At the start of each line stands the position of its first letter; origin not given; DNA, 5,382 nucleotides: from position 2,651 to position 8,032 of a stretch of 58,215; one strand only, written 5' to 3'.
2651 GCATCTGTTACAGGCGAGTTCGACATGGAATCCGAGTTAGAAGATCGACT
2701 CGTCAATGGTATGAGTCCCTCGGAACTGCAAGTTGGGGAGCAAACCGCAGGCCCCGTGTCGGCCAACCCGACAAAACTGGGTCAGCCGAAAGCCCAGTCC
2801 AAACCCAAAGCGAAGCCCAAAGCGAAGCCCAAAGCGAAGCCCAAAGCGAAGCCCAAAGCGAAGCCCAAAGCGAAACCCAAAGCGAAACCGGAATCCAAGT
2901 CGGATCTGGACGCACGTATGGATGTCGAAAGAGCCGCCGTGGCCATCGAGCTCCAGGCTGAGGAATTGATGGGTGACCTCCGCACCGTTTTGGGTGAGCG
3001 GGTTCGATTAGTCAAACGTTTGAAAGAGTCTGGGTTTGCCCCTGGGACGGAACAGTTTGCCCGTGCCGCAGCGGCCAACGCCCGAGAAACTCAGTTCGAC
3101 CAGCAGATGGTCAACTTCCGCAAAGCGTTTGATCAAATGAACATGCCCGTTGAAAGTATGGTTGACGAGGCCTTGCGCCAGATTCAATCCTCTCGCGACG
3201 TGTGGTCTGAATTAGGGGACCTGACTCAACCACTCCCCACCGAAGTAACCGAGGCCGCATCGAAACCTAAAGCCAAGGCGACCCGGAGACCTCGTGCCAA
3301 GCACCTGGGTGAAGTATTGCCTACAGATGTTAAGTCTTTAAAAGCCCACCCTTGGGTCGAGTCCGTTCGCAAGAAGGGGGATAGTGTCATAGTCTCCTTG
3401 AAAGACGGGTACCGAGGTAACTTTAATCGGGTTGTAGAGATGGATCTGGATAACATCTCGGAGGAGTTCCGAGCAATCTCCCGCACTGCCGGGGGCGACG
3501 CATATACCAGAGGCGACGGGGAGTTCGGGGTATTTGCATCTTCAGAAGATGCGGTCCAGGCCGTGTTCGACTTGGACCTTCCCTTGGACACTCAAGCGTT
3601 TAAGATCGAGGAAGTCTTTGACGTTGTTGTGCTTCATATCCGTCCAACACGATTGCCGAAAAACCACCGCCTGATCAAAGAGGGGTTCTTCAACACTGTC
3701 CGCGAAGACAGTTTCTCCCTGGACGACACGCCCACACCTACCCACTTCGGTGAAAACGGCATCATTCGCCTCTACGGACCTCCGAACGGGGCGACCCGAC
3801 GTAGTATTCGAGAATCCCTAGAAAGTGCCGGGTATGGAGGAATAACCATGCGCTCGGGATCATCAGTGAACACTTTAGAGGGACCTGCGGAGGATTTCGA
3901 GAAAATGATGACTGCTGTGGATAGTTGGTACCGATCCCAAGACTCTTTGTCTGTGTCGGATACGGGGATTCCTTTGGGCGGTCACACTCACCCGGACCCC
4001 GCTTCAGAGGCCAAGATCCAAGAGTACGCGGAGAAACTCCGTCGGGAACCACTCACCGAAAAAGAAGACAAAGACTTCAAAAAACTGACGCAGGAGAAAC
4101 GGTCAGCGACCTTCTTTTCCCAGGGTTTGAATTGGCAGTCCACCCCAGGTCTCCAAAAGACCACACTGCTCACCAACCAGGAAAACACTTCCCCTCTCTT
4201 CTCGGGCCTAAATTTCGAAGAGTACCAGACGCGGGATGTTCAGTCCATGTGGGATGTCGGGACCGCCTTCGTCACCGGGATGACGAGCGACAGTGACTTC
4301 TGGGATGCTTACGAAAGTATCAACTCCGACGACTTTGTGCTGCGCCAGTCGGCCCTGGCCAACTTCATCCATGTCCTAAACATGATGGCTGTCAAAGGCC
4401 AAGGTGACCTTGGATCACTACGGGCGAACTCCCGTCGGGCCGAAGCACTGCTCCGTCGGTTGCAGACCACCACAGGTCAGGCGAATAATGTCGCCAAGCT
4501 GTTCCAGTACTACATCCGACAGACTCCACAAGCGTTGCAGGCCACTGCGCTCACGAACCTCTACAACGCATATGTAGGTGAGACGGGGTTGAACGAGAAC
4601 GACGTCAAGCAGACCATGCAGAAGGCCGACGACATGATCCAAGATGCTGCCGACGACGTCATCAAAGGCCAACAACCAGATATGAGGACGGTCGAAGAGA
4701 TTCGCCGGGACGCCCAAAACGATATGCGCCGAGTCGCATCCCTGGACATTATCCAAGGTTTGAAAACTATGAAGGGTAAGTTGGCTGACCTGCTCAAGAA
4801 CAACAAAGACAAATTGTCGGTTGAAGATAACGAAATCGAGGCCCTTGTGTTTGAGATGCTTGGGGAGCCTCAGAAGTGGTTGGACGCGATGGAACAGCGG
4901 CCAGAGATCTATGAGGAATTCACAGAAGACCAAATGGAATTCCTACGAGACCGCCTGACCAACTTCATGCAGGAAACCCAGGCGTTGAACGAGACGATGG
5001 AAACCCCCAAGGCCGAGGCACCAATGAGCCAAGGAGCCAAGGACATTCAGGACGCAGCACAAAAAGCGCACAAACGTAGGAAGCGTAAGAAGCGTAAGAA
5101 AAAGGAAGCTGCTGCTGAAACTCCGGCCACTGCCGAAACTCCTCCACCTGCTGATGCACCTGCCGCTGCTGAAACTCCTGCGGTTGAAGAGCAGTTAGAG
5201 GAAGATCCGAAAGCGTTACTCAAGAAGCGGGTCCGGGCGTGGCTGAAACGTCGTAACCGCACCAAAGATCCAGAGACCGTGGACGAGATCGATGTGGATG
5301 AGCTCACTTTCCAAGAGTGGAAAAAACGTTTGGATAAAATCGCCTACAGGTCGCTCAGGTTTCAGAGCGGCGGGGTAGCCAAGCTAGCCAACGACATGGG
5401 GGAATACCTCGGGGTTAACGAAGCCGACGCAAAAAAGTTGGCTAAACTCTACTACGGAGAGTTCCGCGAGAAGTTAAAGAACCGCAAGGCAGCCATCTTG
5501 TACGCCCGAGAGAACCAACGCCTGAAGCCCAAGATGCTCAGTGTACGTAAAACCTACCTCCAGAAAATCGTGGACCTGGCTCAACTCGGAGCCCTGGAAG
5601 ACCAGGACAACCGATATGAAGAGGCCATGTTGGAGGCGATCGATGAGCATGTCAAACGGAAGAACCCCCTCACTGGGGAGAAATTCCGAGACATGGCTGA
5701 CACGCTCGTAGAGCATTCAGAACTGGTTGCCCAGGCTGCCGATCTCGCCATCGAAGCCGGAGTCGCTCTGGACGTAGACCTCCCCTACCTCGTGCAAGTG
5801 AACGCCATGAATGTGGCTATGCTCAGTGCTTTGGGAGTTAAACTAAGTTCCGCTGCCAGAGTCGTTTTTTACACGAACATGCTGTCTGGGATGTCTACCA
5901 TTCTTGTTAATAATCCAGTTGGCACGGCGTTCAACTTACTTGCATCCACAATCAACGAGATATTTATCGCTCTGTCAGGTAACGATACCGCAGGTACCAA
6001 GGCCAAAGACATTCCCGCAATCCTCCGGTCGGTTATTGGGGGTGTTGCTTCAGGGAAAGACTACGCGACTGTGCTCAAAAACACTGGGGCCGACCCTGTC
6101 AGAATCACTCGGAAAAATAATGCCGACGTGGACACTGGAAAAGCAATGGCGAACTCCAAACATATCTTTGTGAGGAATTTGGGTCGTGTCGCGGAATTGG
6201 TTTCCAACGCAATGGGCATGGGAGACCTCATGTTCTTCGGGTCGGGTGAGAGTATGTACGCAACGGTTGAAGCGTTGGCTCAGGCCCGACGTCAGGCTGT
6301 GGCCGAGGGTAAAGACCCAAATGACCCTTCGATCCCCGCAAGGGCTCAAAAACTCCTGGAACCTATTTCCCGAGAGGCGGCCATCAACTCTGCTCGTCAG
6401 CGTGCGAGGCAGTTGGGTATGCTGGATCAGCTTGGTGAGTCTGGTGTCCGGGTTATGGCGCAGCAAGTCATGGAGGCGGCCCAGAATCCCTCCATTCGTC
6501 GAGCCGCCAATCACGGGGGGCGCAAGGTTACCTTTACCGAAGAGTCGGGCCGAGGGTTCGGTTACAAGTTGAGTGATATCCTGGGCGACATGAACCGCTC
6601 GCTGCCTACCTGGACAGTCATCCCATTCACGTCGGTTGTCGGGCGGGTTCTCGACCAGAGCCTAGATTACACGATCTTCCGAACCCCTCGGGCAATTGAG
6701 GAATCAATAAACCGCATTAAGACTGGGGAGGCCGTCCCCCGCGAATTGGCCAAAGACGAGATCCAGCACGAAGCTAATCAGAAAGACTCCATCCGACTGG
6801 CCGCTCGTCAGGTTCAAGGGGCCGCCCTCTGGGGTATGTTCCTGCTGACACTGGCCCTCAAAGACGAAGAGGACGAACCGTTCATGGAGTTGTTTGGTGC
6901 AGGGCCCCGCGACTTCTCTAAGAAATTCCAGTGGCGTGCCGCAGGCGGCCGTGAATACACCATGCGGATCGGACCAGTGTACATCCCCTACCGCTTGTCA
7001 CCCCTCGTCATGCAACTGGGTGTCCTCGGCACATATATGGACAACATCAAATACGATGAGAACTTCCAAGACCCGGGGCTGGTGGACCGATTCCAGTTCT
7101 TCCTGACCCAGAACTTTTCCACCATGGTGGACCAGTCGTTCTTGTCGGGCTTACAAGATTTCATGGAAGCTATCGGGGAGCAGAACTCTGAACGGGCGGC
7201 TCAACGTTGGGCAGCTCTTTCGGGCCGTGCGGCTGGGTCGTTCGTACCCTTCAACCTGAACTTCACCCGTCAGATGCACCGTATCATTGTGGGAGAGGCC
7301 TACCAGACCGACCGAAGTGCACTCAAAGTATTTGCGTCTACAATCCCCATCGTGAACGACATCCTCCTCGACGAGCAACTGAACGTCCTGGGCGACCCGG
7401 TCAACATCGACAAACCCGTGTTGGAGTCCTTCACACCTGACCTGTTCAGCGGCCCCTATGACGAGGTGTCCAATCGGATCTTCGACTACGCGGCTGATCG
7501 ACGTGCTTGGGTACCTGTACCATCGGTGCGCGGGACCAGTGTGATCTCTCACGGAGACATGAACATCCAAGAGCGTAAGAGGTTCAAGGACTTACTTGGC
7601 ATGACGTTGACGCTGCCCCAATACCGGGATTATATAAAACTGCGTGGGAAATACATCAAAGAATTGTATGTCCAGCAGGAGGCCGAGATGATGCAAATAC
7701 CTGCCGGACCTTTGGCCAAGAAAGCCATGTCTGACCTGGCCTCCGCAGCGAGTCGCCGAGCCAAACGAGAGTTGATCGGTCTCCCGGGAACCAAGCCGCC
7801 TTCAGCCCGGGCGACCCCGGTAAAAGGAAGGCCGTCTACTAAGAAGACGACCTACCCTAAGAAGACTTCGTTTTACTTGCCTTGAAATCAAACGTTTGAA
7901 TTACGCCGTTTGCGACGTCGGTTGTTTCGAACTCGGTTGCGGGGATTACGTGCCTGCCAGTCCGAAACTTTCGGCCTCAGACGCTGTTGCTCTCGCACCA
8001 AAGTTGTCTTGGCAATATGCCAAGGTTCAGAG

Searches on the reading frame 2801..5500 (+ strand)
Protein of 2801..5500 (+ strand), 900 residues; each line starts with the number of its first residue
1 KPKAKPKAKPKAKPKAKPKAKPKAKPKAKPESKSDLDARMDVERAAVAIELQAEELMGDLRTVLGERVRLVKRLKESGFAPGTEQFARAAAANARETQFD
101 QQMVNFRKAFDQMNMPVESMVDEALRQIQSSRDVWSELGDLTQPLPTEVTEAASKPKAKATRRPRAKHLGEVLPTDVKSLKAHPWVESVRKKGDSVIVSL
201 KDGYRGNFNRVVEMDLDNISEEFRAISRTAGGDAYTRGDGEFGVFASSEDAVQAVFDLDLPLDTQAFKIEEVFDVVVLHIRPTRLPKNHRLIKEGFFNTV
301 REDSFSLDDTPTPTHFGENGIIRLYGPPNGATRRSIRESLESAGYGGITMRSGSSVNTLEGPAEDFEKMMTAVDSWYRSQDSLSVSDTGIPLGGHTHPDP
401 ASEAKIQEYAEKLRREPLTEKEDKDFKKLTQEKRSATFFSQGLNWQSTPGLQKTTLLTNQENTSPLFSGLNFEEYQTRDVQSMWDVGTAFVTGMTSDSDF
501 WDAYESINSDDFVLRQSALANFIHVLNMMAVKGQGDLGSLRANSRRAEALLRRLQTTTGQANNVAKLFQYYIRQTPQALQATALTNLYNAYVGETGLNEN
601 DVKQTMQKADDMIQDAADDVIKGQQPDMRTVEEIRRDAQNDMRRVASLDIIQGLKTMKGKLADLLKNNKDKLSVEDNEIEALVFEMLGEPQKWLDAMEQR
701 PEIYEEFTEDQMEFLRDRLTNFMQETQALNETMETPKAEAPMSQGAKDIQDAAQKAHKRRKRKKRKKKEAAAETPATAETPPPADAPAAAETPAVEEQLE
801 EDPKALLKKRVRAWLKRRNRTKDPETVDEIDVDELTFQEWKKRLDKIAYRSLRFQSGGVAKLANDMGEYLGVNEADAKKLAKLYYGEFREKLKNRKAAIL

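Call 82: search_protein_families(library=ncbifam, max_evalue=1, proteins=[window:2801-5500:+])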
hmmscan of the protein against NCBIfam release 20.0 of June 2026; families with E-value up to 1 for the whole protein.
window:2801-5500:+ (900 aa): 2 families
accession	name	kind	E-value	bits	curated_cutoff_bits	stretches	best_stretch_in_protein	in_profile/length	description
NF040878.1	SE1561_fam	subfamily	0.044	13.7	40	0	709-730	2-23/46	SE1561 family protein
TIGR01987.1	HI0074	subfamily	0.079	13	55.8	1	653-733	41-121/123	HI0074 family nucleotidyltransferase substrate-binding subunit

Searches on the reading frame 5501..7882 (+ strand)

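Call 82: search_protein_families(library=ncbifam, max_evalue=1, proteins=[window:5501-7882:+])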
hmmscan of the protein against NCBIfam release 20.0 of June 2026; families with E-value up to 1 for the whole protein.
window:5501-7882:+ (794 aa): 1 family
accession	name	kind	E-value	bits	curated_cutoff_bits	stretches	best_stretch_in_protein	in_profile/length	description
NF002477.0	PRK01736.1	equivalog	0.12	12.1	164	1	20-63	134-177/192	hypothetical protein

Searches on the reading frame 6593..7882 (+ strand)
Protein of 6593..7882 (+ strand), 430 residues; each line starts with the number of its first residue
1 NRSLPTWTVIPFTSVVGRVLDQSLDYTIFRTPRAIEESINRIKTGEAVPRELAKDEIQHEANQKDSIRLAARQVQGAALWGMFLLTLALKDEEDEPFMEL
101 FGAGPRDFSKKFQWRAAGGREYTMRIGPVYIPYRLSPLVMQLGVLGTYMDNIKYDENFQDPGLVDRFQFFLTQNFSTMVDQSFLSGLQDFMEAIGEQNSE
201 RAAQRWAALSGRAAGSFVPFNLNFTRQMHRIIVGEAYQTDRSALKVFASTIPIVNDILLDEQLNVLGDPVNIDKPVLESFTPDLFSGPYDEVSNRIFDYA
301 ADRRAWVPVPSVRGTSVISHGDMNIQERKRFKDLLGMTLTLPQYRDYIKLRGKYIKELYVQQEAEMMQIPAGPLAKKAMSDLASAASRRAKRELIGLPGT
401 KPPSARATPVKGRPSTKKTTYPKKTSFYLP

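Call 73: search_protein_families(library=pfam, alignment_id=A4, max_evalue=0.1)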
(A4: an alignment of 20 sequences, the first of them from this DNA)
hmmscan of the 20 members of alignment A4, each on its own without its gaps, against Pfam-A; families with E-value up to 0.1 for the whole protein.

A. member 1, seq(430 aa): 0 families

B. families by the number of members that match (of 20 scanned): 1 family
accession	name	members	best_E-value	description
PF14449.11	PT-TG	1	0.022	Pre-toxin TG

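Call 83: predict_structure(alignment_id=A5)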
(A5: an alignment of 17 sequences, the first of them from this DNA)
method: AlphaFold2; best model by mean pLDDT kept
length: 430 residues; sequences in the alignment: 17
mean_pLDDT: 65.0   pTM: 0.44
mean pLDDT of the five models: 65.0, 63.4, 63.3, 63.2, 61.9
residues with pLDDT >= 90: 67; 70-90: 114; 50-70: 118; < 50: 131
segments of 3 or more residues with pLDDT < 50: 1-31, 182-187, 209-245, 253-258, 276-285, 313-321, 402-430
pLDDT, mean of each block of 10 residues (from residue 1): 35 42 40 67 77 71 69 63 64 73 88 91 86 72 84 79 66 58 45 57 52 37 39 38 50 49 85 50 58 92 86 45 61 59 87 96 96 92 92 74 46 43 41
secondary structure, 60 per line:
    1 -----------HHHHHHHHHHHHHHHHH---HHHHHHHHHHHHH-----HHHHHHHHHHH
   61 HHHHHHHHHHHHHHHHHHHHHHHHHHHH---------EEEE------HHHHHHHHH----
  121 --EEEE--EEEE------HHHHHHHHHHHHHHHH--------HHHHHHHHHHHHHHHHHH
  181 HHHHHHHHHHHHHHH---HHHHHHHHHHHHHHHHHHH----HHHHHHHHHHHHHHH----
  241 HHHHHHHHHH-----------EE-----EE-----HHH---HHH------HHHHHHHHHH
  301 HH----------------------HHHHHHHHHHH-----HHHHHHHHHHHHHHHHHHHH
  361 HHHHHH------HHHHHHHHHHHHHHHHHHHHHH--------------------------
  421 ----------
elements in order: H12-28 H32-44 H50-88 E98-101 H108-116 E123-126 E129-132 H139-154 H163-195 H199-217 H222-236 H241-250 H291-302 H325-335 H341-366 H373-394

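Call 87: fold_search(model_id=the predicted structure, library=viral)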
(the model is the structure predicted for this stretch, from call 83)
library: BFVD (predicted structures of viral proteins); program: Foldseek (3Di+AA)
matches with E <= 10: 133; with E <= 0.001: 6
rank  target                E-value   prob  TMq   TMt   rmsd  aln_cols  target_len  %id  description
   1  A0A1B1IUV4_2          1.5e-05  1.00  0.21  0.10  20.2       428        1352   18  (no name in the UniProt tables at hand)
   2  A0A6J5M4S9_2          3.0e-05  1.00  0.22  0.10  15.6       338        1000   15  ART-PolyVal-like domain-containing protein [uncultured Caudovirales phage]
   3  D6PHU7                3.2e-04  1.00  0.21  0.16  19.9       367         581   17  (no name in the UniProt tables at hand)
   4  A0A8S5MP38            4.9e-04  0.99  0.19  0.09  15.2       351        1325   15  EF-hand domain-containing protein [Podoviridae sp. ctoqT5]
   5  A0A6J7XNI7            9.8e-04  0.99  0.20  0.11  17.5       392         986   15  Large polyvalent protein associated domain-containing protein [uncultured Caudovirales phage]
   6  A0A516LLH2            9.8e-04  0.99  0.19  0.08  15.8       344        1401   16  (no name in the UniProt tables at hand)
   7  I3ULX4                1.4e-03  0.99  0.22  0.12  15.7       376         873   16  Internal virion protein [Synechococcus phage S-CBP3]
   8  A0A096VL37            1.4e-03  0.96  0.18  0.12  14.2       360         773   14  Internal virion protein [Synechococcus phage S-CBP2]
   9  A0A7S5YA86            1.9e-03  0.96  0.19  0.09  16.8       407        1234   13  Internal virion protein [Pelagibacter phage Eyrgjafa EXVC018P]
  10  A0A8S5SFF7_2          8.6e-03  0.90  0.20  0.10  15.6       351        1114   14  Nuclease [Myoviridae sp. ctuev19]
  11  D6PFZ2                1.7e-02  1.00  0.23  0.32  11.4       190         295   13  (no name in the UniProt tables at hand)
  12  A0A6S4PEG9            3.4e-02  0.69  0.23  0.12  18.1       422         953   14  Protein transporter sec31 [uncultured phage_MedDCM-OCT-S39-C11]
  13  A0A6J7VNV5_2          5.8e-02  0.33  0.19  0.07  34.2       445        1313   17  Uncharacterized protein [uncultured Caudovirales phage]
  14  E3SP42                6.1e-02  0.99  0.20  0.08  10.8       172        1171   20  Predicted protein [Cyanophage NATL2A-133]
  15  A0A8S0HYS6            7.9e-02  0.97  0.17  0.41  11.3       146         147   23  (no name in the UniProt tables at hand)
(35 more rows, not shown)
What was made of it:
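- The C-terminal model is of low confidence (pLDDT 65, TM ~0.2 to its hits; calls 83, 87).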

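Call 96: find_homologous_proteins(query=A5, max_evalue=0.00001)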
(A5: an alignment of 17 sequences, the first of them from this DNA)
Query A5 (17 sequences) (430 aa, profile of the alignment): 1 proteins with E <= 0.00001 among 8000 candidates.
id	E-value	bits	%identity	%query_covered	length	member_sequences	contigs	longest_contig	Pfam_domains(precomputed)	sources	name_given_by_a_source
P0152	3.9e-59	219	27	41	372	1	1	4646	-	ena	-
